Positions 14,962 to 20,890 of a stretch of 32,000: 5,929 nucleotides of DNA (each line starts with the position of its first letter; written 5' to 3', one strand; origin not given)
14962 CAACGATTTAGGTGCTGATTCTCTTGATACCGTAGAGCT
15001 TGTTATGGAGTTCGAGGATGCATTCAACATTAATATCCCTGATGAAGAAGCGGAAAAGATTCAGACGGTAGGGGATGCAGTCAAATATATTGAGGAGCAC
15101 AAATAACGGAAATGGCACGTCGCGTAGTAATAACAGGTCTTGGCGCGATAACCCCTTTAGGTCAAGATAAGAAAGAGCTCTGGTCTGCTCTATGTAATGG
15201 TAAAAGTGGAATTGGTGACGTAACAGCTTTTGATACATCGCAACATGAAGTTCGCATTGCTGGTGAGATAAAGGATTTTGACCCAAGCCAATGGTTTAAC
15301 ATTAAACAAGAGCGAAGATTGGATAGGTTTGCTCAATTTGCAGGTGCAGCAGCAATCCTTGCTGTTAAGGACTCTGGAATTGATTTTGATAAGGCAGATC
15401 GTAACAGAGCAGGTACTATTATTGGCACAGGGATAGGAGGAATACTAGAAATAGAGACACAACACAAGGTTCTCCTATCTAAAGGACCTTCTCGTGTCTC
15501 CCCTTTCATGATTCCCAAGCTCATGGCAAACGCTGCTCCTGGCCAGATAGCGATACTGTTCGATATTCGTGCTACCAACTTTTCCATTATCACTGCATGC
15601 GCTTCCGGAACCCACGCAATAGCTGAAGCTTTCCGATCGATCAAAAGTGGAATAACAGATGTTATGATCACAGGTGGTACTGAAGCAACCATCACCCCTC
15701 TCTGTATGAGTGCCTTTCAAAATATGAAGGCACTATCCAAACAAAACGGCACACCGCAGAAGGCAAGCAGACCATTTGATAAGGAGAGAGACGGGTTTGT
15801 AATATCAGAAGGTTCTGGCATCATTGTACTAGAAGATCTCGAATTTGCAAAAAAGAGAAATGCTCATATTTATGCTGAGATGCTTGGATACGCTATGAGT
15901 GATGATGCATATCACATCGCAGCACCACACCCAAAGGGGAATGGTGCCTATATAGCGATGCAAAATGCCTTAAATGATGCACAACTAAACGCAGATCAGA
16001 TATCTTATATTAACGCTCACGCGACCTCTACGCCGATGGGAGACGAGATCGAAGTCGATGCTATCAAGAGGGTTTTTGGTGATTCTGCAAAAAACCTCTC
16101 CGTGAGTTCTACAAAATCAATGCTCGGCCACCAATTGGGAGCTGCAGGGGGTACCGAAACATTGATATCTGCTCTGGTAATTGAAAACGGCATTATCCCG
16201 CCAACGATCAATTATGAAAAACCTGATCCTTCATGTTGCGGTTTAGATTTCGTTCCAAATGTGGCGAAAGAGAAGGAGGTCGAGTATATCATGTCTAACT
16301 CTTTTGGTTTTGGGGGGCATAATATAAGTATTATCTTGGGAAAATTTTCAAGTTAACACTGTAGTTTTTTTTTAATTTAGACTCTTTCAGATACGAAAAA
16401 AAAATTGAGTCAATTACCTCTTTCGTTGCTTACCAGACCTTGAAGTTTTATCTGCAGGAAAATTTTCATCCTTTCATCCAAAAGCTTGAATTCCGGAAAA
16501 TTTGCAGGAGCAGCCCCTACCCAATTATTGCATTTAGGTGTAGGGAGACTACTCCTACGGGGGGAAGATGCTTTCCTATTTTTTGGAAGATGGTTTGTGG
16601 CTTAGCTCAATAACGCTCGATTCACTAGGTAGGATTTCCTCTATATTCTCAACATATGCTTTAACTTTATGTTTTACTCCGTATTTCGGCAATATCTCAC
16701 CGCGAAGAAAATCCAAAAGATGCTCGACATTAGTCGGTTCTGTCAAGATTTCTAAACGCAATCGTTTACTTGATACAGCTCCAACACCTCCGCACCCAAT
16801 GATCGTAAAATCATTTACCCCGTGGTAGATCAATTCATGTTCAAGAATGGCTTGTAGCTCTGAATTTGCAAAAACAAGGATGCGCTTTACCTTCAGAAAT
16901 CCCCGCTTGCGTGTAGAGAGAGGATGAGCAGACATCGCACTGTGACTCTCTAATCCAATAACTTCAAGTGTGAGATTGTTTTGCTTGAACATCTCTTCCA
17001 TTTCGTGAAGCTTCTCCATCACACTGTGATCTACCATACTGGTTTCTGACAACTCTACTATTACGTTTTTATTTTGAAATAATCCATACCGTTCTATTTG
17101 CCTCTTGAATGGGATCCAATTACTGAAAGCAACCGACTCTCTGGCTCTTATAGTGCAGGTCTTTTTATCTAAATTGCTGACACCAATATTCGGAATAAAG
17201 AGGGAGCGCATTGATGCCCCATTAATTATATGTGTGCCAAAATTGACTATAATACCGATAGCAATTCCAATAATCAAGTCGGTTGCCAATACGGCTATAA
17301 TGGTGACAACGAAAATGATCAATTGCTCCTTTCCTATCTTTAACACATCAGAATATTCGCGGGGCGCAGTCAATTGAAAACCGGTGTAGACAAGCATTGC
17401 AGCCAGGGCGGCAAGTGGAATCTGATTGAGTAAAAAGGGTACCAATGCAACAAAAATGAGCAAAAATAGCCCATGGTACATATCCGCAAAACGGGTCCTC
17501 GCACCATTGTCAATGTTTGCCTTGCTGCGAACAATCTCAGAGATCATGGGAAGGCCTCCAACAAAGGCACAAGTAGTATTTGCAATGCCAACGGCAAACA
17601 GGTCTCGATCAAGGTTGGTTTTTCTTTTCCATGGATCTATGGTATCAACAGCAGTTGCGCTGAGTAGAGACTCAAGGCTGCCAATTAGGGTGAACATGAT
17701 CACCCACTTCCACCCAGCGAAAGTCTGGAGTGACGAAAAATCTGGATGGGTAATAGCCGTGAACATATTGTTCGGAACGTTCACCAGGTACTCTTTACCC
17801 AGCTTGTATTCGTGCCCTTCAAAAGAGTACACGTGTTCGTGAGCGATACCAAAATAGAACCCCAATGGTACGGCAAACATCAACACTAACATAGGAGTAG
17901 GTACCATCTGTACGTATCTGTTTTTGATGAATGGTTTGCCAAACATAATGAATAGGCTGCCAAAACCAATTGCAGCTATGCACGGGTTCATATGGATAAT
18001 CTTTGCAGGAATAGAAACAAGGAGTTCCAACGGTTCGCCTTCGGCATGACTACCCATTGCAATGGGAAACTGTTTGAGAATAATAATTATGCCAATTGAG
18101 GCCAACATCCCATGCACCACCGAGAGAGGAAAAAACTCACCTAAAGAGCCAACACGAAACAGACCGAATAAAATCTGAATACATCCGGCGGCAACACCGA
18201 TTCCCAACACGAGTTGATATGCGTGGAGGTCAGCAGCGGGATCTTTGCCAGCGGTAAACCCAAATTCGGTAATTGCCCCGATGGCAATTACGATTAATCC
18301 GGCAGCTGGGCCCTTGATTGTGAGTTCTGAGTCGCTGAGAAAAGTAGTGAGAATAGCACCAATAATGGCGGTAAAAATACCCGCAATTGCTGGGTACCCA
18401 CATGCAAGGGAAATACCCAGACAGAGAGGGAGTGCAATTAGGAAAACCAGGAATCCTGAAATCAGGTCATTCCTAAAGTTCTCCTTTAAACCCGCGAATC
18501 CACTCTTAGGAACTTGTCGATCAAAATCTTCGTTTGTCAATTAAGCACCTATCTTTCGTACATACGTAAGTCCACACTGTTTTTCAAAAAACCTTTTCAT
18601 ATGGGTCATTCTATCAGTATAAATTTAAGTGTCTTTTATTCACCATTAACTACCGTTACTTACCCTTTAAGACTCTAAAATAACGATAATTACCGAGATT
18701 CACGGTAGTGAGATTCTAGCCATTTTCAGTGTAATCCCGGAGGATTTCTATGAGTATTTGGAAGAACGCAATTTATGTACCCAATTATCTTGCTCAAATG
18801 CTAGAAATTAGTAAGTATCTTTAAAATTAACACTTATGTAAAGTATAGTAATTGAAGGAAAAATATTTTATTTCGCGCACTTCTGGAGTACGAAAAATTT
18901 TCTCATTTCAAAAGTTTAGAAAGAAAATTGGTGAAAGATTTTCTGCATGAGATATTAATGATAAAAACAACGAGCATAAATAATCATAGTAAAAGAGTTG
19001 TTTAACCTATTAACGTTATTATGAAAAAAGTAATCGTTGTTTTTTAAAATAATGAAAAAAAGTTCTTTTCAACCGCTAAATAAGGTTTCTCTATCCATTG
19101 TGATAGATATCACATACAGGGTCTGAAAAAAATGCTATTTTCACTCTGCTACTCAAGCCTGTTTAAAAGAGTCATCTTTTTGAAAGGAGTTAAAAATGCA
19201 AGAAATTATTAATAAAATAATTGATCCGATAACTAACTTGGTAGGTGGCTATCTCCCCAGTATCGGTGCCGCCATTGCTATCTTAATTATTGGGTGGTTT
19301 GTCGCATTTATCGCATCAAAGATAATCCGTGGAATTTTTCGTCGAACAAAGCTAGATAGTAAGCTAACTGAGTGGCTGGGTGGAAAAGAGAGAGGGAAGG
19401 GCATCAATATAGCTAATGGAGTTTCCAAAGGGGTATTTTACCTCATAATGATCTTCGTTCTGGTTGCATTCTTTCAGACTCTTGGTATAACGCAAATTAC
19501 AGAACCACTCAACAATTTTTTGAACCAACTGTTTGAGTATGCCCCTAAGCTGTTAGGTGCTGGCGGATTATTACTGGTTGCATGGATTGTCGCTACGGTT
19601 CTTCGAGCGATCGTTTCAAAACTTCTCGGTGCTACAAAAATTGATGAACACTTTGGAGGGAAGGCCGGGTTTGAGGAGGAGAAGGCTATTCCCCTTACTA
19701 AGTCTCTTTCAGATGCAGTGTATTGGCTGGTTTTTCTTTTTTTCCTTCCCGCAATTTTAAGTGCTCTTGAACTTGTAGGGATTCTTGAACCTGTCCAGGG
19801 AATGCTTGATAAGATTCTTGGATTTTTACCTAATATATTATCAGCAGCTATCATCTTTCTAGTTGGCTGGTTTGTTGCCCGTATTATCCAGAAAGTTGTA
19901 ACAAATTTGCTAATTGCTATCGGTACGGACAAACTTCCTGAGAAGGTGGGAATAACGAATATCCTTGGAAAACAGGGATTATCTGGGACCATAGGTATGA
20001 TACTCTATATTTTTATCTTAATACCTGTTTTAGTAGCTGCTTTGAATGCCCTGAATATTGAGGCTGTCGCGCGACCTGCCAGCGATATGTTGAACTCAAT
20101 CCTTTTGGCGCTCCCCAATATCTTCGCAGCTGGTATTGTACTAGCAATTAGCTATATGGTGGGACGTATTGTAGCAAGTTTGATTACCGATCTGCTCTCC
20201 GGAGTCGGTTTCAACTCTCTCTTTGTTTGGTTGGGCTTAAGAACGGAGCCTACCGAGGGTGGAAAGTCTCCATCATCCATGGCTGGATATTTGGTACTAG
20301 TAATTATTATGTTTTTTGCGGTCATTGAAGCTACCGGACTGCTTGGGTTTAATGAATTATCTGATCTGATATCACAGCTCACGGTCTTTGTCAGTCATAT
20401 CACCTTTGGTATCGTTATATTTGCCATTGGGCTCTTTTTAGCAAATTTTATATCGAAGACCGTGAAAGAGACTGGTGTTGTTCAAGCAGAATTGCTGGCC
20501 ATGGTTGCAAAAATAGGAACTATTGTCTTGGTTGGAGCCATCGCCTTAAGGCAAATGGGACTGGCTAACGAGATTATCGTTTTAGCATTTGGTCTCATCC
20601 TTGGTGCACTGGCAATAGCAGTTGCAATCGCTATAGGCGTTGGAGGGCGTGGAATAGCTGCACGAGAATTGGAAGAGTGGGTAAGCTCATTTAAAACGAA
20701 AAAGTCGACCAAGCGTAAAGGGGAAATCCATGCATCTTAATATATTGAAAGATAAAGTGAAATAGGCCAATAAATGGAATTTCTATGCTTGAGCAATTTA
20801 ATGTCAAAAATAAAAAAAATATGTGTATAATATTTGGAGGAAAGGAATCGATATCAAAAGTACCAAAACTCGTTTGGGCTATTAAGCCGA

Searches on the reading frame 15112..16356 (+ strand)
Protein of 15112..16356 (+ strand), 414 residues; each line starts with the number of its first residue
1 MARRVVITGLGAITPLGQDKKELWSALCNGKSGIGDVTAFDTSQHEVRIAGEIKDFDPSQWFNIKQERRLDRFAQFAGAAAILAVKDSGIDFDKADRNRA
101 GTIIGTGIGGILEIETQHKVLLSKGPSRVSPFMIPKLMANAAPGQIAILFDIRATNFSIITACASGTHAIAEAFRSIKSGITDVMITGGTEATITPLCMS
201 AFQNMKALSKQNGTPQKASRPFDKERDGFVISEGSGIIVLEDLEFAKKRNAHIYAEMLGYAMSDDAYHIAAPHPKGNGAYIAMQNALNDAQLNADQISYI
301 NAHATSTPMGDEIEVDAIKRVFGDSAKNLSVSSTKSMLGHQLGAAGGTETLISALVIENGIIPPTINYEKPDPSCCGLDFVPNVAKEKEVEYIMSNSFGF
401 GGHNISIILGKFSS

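Call 91: search_protein_families(library=pfam, proteins=[window:15112-16356:+], max_evalue=0.001)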
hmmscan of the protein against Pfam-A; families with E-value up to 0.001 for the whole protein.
window:15112-16356:+ (414 aa): 3 families
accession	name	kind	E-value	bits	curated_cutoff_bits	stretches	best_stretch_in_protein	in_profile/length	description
PF00109.32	ketoacyl-synt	-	6.5e-56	190.2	20.8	1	3-245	2-251/252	Beta-ketoacyl synthase, N-terminal domain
PF02801.28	Ketoacyl-synt_C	-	6.2e-38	129.9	20.8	1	254-369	1-119/119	Beta-ketoacyl synthase, C-terminal domain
PF00108.29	Thiolase_N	-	1.3e-05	25.2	26.4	1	152-192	72-114/260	Thiolase, N-terminal domain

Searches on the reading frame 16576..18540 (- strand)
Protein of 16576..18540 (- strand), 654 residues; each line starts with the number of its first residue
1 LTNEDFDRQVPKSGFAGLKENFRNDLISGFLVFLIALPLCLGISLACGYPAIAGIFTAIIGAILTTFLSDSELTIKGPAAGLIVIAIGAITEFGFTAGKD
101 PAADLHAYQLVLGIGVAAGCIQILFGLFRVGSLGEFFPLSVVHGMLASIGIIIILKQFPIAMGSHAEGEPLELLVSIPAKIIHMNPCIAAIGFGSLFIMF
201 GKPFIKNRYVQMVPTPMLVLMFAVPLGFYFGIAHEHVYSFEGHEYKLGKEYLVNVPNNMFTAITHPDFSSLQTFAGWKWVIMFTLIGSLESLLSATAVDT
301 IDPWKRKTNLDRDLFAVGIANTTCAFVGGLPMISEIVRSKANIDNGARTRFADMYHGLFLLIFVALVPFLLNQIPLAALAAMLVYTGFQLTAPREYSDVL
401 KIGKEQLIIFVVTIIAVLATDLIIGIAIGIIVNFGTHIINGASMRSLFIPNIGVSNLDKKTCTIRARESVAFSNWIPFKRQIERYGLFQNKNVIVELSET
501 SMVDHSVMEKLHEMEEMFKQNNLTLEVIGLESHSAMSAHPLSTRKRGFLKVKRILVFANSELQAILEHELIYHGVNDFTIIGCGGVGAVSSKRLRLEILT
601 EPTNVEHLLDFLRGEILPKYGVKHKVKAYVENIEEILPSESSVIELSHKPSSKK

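Call 91: search_protein_families(library=pfam, proteins=[window:16576-18540:-], max_evalue=0.001)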
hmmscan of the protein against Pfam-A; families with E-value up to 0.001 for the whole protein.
window:16576-18540:- (654 aa): 2 families
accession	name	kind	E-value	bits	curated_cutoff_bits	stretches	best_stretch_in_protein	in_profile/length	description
PF00916.26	Sulfate_transp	-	6.4e-53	180.3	23.2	1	22-413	1-380/380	Sulfate permease family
PF16983.11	MFS_MOT1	-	9.3e-06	26.4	30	1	300-390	25-111/111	Molybdate transporter of MFS superfamily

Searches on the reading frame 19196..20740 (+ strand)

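Call 91: search_protein_families(library=pfam, proteins=[window:19196-20740:+], max_evalue=0.001)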
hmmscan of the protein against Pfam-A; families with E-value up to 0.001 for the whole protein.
window:19196-20740:+ (514 aa): 1 family
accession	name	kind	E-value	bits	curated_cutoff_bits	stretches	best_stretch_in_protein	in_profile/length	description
PF05552.17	MS_channel_1st_1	-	4.8e-63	209.3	22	5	198-246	1-49/50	Mechanosensitive ion channel, conserved TM helix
